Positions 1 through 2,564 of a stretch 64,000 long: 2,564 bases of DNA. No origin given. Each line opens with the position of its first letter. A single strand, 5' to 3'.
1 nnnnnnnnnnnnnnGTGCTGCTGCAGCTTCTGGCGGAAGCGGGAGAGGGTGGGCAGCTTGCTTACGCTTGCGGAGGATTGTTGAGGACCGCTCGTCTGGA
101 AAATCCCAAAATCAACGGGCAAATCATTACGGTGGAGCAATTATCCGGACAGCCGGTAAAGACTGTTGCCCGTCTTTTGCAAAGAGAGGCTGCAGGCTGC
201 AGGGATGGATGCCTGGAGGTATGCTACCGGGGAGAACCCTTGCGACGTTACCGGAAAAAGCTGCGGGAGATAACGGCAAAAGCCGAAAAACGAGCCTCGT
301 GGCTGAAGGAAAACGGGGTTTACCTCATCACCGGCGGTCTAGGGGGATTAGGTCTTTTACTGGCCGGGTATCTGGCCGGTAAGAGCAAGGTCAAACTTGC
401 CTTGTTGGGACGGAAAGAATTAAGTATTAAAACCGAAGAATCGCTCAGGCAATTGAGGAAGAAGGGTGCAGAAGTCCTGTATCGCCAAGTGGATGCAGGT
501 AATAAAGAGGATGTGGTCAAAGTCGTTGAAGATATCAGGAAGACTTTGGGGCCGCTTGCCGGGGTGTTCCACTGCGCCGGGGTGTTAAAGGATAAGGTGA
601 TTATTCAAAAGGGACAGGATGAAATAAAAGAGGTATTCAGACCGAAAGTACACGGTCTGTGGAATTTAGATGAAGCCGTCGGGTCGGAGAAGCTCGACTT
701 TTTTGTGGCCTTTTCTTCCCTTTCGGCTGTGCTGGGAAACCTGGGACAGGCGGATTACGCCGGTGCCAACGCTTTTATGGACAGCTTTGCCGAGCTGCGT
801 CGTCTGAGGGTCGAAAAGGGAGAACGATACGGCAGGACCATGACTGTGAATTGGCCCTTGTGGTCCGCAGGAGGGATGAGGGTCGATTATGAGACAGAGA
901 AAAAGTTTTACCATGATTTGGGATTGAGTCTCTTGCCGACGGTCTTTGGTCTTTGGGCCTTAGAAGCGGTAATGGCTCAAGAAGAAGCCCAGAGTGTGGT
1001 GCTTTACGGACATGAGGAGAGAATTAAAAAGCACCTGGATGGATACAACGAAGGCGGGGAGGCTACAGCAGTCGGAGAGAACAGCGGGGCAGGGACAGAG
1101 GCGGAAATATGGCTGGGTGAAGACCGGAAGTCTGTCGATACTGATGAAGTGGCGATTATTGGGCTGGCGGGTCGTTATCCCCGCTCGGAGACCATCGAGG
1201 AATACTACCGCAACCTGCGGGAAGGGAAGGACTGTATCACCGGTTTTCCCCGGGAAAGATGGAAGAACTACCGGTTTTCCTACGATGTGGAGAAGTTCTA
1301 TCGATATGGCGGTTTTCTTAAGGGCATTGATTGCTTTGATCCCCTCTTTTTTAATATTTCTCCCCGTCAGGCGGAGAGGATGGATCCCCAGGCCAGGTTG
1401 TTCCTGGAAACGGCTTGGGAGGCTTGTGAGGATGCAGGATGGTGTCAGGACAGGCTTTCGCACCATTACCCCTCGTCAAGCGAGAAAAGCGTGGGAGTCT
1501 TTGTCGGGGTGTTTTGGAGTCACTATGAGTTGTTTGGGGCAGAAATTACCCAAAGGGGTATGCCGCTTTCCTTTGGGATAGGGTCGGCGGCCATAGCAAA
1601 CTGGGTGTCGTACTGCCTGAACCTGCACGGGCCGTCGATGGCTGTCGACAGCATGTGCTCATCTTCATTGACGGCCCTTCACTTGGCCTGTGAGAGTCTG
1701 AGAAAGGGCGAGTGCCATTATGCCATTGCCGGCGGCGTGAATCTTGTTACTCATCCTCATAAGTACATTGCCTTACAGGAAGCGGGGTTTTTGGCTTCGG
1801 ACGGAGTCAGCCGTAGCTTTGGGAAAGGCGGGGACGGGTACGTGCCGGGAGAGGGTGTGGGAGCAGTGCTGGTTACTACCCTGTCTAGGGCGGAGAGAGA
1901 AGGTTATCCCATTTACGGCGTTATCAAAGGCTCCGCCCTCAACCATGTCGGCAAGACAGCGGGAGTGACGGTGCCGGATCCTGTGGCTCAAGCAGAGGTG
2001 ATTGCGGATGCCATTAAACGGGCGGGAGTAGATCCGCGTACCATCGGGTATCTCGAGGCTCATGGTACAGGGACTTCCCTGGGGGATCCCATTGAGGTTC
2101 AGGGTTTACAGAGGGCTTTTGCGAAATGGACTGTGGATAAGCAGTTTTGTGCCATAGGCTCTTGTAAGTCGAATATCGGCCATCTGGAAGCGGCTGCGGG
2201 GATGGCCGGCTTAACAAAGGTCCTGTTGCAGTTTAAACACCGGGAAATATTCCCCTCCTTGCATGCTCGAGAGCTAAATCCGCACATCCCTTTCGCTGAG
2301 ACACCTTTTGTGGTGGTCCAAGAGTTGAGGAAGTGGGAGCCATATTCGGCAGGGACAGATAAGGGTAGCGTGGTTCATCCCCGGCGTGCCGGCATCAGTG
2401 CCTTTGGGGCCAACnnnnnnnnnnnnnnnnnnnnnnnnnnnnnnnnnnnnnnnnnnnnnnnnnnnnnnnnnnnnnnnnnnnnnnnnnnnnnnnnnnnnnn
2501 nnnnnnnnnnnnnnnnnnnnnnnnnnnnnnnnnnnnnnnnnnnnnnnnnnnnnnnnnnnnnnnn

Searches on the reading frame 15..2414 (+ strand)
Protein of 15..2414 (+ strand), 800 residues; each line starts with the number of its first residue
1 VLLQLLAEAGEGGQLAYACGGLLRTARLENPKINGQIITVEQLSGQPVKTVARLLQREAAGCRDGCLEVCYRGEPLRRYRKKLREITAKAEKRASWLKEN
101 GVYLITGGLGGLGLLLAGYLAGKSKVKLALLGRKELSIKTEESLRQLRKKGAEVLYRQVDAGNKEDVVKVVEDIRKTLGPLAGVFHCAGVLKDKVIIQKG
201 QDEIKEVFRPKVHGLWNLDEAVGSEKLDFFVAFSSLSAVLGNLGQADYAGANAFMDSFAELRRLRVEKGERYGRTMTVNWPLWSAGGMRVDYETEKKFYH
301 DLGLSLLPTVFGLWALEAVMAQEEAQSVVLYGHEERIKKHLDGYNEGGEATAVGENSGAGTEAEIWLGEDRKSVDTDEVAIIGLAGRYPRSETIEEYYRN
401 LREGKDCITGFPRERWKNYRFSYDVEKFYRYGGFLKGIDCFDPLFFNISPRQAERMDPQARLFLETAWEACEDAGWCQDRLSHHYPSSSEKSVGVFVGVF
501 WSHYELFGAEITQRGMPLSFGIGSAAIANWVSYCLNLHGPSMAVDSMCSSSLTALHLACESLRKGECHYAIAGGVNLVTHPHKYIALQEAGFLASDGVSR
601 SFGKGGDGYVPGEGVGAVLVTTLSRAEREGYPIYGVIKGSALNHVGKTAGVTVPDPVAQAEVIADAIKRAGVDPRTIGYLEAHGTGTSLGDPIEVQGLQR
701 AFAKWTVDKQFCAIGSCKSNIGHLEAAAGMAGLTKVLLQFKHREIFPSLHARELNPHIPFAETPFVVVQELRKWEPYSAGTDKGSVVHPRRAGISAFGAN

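Call 10: find_homologous_proteins(query=window:15-2414:+, max_evalue=1e-20)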
Query window:15-2414:+ (800 aa): 797 proteins with E <= 1e-20 among 8000 candidates; the best 120 are listed.
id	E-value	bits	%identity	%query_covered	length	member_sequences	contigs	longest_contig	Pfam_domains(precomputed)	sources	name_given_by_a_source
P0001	3.9e-220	751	40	100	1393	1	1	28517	PF08659.17,PF22336.3,PF00109.33,PF21394.4,PF22621.3,PF00550.32,PF13561.13,PF00108.30,PF23297.2,PF16197.12,PF00106.32,PF02801.29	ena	-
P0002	2.1e-216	739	49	30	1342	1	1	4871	PF08659.17,PF22336.3,PF00109.33,PF21394.4,PF22621.3,PF00550.32,PF13561.13,PF00108.30,PF00106.32,PF02801.29,PF16197.12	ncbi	ncbi:MAG: SDR family NAD(P)-dependent oxidoreductase, partial [Candidatus Thiodiazotropha sp.]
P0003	4.5e-216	738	55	53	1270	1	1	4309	PF08659.17,PF00109.33,PF00550.32,PF13561.13,PF00108.30,PF00106.32,PF02801.29,PF16197.12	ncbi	-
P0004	1.1e-214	733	55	54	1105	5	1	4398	PF08659.17,PF22336.3,PF00109.33,PF22621.3,PF00550.32,PF13561.13,PF00108.30,PF00106.32,PF02801.29,PF16197.12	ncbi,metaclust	ncbi:Ketoacyl-synthetase C-terminal extension, partial [Dendrosporobacter quercicolus]|metaclust:sta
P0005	2.6e-211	722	55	53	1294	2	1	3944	PF08659.17,PF22336.3,PF00109.33,PF21089.4,PF22621.3,PF00550.32,PF13561.13,PF00108.30,PF00106.32,PF02801.29,PF16197.12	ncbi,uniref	ncbi:type I polyketide synthase, partial [Bradyrhizobium nitroreducens]|uniref:type I polyketide syn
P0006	2.1e-209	716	55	53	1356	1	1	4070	PF08659.17,PF22336.3,PF00109.33,PF22621.3,PF00550.32,PF13561.13,PF14765.13,PF00108.30,PF00106.32,PF02801.29,PF16197.12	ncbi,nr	ncbi:MAG: pksN 10, partial [Acidobacteria bacterium]|nr:pksN 10 [Acidobacteriota bacterium]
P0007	1.6e-208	713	53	53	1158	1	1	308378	PF08659.17,PF00109.33,PF00550.32,PF13561.13,PF14765.13,PF00106.32,PF02801.29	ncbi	-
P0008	9.3e-207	707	55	53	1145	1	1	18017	PF08659.17,PF22336.3,PF00109.33,PF22621.3,PF00550.32,PF13561.13,PF00108.30,PF00106.32,PF02801.29,PF16197.12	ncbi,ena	-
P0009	4.1e-206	705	52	54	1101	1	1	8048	PF08659.17,PF00109.33,PF21394.4,PF00550.32,PF13561.13,PF00108.30,PF00106.32,PF02801.29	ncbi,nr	ncbi:MAG: type I polyketide synthase, partial [Bacillota bacterium]|nr:type I polyketide synthase [B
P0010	3.1e-205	702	54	52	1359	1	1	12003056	PF08659.17,PF22336.3,PF00109.33,PF21089.4,PF22621.3,PF13561.13,PF14765.13,PF00108.30,PF00106.32,PF02801.29,PF16197.12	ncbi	ncbi:SDR family NAD(P)-dependent oxidoreductase [Cystobacter fuscus]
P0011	3.6e-205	702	55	53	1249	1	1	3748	PF08659.17,PF00109.33,PF21394.4,PF00550.32,PF13561.13,PF14765.13,PF00108.30,PF00106.32,PF02801.29,PF23297.2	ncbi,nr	ncbi:MAG: SDR family NAD(P)-dependent oxidoreductase, partial [Planctomycetes bacterium]|nr:SDR fami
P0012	1.1e-203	697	54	53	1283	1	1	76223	PF08659.17,PF22336.3,PF00109.33,PF21089.4,PF22621.3,PF00550.32,PF13561.13,PF00108.30,PF00106.32,PF02801.29,PF16197.12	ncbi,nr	ncbi:MAG TPA: SDR family NAD(P)-dependent oxidoreductase, partial [Thermoanaerobaculia bacterium]|nr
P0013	2.9e-203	695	54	50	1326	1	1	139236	PF08659.17,PF00109.33,PF21089.4,PF00550.32,PF13561.13,PF14765.13,PF00106.32,PF02801.29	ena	-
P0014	6.1e-203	694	54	53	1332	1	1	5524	PF08659.17,PF22336.3,PF00109.33,PF21089.4,PF22621.3,PF13561.13,PF14765.13,PF00106.32,PF02801.29,PF16197.12,PF01370.28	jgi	jgi:polyketide synthase PksN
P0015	3.6e-202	692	54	53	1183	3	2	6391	PF08659.17,PF00109.33,PF21394.4,PF00550.32,PF13561.13,PF00108.30,PF00106.32,PF02801.29,PF16197.12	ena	-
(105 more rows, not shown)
